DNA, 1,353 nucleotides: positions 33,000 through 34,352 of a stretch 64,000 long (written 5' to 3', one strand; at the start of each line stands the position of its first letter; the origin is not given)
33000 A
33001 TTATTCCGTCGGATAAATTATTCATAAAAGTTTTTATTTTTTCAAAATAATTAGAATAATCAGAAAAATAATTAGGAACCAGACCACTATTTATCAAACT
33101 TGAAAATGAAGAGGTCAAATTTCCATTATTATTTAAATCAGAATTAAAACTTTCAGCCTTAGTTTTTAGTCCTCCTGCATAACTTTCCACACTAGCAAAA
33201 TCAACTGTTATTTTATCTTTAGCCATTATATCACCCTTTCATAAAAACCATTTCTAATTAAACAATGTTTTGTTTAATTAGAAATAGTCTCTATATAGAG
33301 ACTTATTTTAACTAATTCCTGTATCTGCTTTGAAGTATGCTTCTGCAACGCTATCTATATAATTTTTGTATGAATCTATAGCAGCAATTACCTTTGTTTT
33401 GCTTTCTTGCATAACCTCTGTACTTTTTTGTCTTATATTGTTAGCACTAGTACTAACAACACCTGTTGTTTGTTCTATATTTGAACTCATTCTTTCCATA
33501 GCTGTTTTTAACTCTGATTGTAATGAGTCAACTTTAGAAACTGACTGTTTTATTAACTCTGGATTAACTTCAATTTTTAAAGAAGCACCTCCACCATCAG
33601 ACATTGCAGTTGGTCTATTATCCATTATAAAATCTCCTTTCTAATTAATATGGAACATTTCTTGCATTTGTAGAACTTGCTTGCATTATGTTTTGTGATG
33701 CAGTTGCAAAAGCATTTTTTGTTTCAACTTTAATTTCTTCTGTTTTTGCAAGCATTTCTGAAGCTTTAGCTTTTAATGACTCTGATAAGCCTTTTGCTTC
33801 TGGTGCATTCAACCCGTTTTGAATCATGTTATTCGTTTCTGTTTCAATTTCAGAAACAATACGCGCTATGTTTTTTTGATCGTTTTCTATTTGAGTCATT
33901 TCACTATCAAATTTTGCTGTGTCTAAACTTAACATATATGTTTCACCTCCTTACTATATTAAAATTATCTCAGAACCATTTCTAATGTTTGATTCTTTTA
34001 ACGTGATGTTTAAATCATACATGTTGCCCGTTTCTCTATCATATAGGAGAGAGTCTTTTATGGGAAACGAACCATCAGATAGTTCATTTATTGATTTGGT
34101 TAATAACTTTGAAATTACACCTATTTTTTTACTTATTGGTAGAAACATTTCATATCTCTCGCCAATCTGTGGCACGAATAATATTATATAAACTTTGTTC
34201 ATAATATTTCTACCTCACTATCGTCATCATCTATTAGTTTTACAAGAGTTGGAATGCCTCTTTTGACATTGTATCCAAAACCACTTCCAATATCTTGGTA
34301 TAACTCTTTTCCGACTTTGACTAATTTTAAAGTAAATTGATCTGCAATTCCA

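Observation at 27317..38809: Minimal or atypical T7SSb-like locus: EssC + EsaB + two non-WXG small helical proteins + a membrane LXG-like giant protein, with no EssA/EssB/EsaA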

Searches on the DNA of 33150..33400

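Call 102: search_rna_families(source=window, start=33150, end=33400, threshold=evalue, max_evalue=1)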
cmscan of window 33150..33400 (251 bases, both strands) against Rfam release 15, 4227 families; matches with E-value up to 1: 5.
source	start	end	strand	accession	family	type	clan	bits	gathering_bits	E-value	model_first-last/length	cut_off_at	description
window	33245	33290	-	RF03305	mir-3338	Gene; miRNA;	-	27.7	95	0.00096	1-84/84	no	mir-3338 microRNA precursor family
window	33241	33294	-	RF04228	MIR6140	Gene; miRNA;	-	24.7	140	0.013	1-165/165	no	MIR6140 microRNA precursor family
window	33243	33292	-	RF04205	MIR2606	Gene; miRNA;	-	21.4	139.7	0.58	1-165/165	no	MIR2606 microRNA precursor family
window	33241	33294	+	RF04228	MIR6140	Gene; miRNA;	-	17.6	140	0.7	1-165/165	no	MIR6140 microRNA precursor family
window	33239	33300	+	RF03344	mir-5365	Gene; miRNA;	-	16.5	70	0.89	1-78/78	no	mir-5365 microRNA precursor family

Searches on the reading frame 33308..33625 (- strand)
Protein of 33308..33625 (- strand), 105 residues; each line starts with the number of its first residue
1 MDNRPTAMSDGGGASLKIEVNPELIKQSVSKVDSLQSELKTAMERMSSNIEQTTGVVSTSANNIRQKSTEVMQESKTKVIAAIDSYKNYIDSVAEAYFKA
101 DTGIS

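Call 3: search_protein_families(library=pfam, proteins=[window:33308-33625:-], max_evalue=0.1)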
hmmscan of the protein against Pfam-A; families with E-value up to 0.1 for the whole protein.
window:33308-33625:- (105 aa): 10 families
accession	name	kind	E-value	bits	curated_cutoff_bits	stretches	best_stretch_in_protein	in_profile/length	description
PF06013.18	WXG100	-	0.0017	19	27.3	1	17-101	1-85/86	Proteins of 100 residues with WXG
PF01442.23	Apolipoprotein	-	0.0027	17.9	90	1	31-92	89-154/190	Apolipoprotein A1/A4/E domain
PF05755.17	REF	-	0.0052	17.1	25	1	21-94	86-160/206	Rubber elongation factor protein (REF)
PF10824.14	T7SS_ESX_EspC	-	0.012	16.5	23.5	1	18-102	5-92/100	Excreted virulence factor EspC, type VII ESX diderm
PF07817.19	GLE1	-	0.018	14.8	24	1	24-79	5-61/250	GLE1-like protein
PF09820.16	AAA-ATPase_like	-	0.026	14.8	26.1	1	26-95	89-158/201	Predicted AAA-ATPase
PF00934.25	PE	-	0.032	15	22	1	19-102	2-89/91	PE family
PF05478.16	Prominin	-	0.035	12.7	34.3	1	25-95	668-739/799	Prominin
PF11140.13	DUF2913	-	0.046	13.9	23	1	7-91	65-145/207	Protein of unknown function (DUF2913)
PF13315.11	DUF4085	-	0.052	13.6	24.1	1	31-95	45-110/205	Protein of unknown function (DUF4085)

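Call 6: search_protein_families(library=ncbifam, proteins=[window:33308-33625:-], max_evalue=0.1)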
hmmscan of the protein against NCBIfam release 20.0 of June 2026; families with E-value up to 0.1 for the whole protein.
window:33308-33625:- (105 aa): 10 families
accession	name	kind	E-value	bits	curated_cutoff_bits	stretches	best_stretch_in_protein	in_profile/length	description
NF035934.1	ESAT6_2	subfamily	5.7e-06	26.5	100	1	18-104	3-89/96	pore-forming ESAT-6 family protein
TIGR03930.1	WXG100_ESAT6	subfamily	0.00063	19.9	44.85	1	18-103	2-87/90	WXG100 family type VII secretion target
NF011085.0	PRK14511.1-2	equivalog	0.0034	15.6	1312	1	34-93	377-437/873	malto-oligosyltrehalose synthase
NF052592.1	LarAH_14_15_16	equivalog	0.0071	14.8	740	1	14-75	204-268/520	NPN-dependent hydroxyacid isomerase, LarAH14/15/16 family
TIGR04197.1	T7SS_SACOL2603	subfamily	0.013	16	26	1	25-104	1-81/85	TIGR04197 family type VII secretion effector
NF033914.0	antiphage_ZorA_1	subfamily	0.018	13.4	190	1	12-86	380-455/619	anti-phage ZorAB system protein ZorA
TIGR01985.1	phasin_2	equivalog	0.03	14.8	99.7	1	23-75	8-60/123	phasin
TIGR01975.1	isoAsp_dipep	equivalog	0.033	13.4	331.25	1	6-67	282-344/389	beta-aspartyl-peptidase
NF038241.1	RipB_Ich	equivalog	0.066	13.1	340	1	30-80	113-162/175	(R)-specific enoyl-CoA hydratase RipB/Ich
TIGR04346.1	DotA_TraY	subfamily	0.098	11.2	100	1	17-94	227-304/656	DotA/TraY family protein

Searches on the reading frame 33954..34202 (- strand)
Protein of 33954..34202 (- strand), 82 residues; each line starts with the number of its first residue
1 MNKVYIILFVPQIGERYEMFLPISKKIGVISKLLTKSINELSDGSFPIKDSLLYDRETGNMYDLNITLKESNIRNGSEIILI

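Call 3: search_protein_families(library=pfam, proteins=[window:33954-34202:-], max_evalue=0.1)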
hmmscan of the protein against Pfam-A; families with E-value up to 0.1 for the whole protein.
window:33954-34202:- (82 aa): 0 families

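Call 6: search_protein_families(library=ncbifam, proteins=[window:33954-34202:-], max_evalue=0.1)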
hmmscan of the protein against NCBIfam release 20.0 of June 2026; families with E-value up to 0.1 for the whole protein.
window:33954-34202:- (82 aa): 0 families

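Call 36: search_solved_structures(query=A3, max_evalue=10, show_alignments=2)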
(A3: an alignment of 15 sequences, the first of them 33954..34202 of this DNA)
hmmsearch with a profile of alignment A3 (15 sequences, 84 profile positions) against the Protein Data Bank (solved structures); distinct sequences matched with E-value up to 10: 45.
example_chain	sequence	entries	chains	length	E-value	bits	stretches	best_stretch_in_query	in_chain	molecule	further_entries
8sfk_D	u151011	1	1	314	0.34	14.5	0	24-77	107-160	Aryldialkylphosphatase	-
8sf2_D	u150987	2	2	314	0.6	13.7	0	24-77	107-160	Aryldialkylphosphatase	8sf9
8sfb_D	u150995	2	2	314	0.63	13.6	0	24-77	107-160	Aryldialkylphosphatase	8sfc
1qu1_A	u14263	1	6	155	0.74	13.4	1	37-76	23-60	PROTEIN (INFLUENZA RECOMBINANT HA2 CHAIN)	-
5w3w_A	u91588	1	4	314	0.87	13.2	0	24-77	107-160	Aryldialkylphosphatase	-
1htm_B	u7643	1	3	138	0.92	13.1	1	37-76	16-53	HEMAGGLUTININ HA2 CHAIN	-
4uo0_B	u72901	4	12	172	0.98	13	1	33-75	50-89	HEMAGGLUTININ | H3 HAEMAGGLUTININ HA2 CHAIN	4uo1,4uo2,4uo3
9yoi_D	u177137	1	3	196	1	13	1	37-76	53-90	Hemagglutinin HA2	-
7qa4_A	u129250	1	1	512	1.1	12.9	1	34-75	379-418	Hemagglutinin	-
4we5_B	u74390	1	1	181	1.2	12.8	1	37-75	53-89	Hemagglutinin HA2 chain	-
1mql_B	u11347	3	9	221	1.2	12.7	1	37-75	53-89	Hemagglutinin HA2 chain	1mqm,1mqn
5hmg_B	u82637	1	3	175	1.2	12.7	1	37-75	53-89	Hemagglutinin HA2 chain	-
4we4_B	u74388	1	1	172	1.4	12.6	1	37-75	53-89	Hemagglutinin HA2 chain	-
3eyj_B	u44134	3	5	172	1.4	12.6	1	37-75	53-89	Hemagglutinin HA2 chain | Hemagglutinin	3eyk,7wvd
4zcj_B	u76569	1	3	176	1.4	12.5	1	37-75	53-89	Hemagglutinin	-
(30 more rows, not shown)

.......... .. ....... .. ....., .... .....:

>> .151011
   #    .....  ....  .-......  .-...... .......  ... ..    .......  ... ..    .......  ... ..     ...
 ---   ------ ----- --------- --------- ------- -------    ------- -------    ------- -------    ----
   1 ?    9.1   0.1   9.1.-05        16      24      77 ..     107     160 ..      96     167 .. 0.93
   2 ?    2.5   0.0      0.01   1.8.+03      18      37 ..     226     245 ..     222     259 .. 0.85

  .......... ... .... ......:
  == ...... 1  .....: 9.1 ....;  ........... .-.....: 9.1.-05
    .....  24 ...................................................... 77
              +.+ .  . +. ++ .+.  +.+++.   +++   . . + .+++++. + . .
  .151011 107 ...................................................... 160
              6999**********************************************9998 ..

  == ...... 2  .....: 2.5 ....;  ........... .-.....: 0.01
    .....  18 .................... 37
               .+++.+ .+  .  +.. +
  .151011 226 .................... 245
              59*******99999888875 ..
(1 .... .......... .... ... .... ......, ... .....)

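Call 37: search_protein_families(library=pfam, alignment_id=A3, max_evalue=1)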
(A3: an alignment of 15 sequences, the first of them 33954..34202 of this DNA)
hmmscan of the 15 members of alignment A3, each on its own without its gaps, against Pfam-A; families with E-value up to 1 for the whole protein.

A. member 1, window:33954-34202:- (82 aa): 0 families

B. families by the number of members that match (of 15 scanned): 8 families
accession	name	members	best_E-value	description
PF10790.15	DUF2604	3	0.0048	Protein of Unknown function (DUF2604)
PF25327.1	UBL_ZFAND1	3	0.019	ZFAND1-like ubiquitin-like domain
PF08817.16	YukD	2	0.00022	WXG100 protein secretion system (Wss), protein YukD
PF23326.1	UBL_UBAC1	1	0.00066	UBAC1 UBL-like domain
PF09974.14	DUF2209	1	0.0044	Uncharacterized protein conserved in archaea (DUF2209)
PF21756.2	DacZ_T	1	0.038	Probable sensor domain DacZ_T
PF05302.16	DUF720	1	0.061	Protein of unknown function (DUF720)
PF01052.25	FliMN_C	1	0.12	Type III flagellar switch regulator (C-ring) FliN C-term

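Call 84: find_homologous_proteins(query=A3, max_evalue=0.001)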
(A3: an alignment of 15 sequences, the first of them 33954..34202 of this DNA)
Query A3 (15 sequences) (82 aa, profile of the alignment): 1042 proteins with E <= 0.001 among 1949 candidates; the best 120 are listed.
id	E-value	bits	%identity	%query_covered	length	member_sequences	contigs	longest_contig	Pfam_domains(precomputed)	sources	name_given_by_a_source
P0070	4.7e-32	128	44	98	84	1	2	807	-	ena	-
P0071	1.7e-31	126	45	99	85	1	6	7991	-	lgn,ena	-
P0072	2.1e-31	126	40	98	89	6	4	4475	-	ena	-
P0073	2.5e-31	126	80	100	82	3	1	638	-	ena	-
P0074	2.5e-31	126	90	100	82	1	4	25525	-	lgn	-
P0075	2.9e-31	125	43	99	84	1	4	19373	-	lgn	-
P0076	3.0e-31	125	49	99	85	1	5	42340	-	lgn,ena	-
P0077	3.9e-31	125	79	100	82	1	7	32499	-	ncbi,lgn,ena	-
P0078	4.1e-31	125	41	99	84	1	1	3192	-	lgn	-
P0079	4.4e-31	125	44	99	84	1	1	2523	-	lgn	-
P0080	4.8e-31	125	84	100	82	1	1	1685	-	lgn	-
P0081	4.8e-31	125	41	99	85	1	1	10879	-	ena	-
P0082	5.2e-31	125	45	99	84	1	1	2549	-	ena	-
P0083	5.3e-31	125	44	99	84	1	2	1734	-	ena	-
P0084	5.4e-31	125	41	99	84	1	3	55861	-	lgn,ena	-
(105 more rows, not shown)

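Call 89: search_protein_families(library=pfam, alignment_id=A9, max_evalue=1)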
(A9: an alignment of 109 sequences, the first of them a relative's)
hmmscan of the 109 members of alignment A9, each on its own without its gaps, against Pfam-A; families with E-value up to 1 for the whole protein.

A. member 1, P0070 (84 aa): 2 families
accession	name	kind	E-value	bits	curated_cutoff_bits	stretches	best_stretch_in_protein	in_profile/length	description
PF08817.16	YukD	-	0.0018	19.4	27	1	7-83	2-76/76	WXG100 protein secretion system (Wss), protein YukD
PF19004.6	DUF5733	-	0.0055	17.2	27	1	4-40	65-101/115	Family of unknown function (DUF5733)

B. families by the number of members that match (of 109 scanned): 29 families (the first 25 are shown)
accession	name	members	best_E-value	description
PF10790.15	DUF2604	66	0.00016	Protein of Unknown function (DUF2604)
PF08817.16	YukD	33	0.0018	WXG100 protein secretion system (Wss), protein YukD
PF25327.1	UBL_ZFAND1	26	0.0087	ZFAND1-like ubiquitin-like domain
PF21178.2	Itf52_C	24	0.033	Intraflagellar transport protein 52, C-terminal domain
PF18093.7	Trm5_N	19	0.016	tRNA methyltransferase 5 N-terminal domain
PF07497.18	Rho_RNA_bind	10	0.0068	Rho termination factor, RNA-binding domain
PF09973.14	DUF2208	6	0.044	Predicted membrane protein (DUF2208)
PF09974.14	DUF2209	5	0.004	Uncharacterized protein conserved in archaea (DUF2209)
PF05094.17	LEF-9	5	0.0075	Late expression factor 9 (LEF-9)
PF04919.18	DUF655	5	0.054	Protein of unknown function (DUF655)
PF06969.22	HemN_C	5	0.17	HemN C-terminal domain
PF05302.16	DUF720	3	0.037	Protein of unknown function (DUF720)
PF23936.1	HB_ELP1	3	0.1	ELP1 three-helix bundle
PF22625.2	ECR1_N_2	2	0.022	Exosome RNA binding protein RRP4 N-terminal domain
PF16895.10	DUF5085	2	0.059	Domain of unknown function (DUF5085)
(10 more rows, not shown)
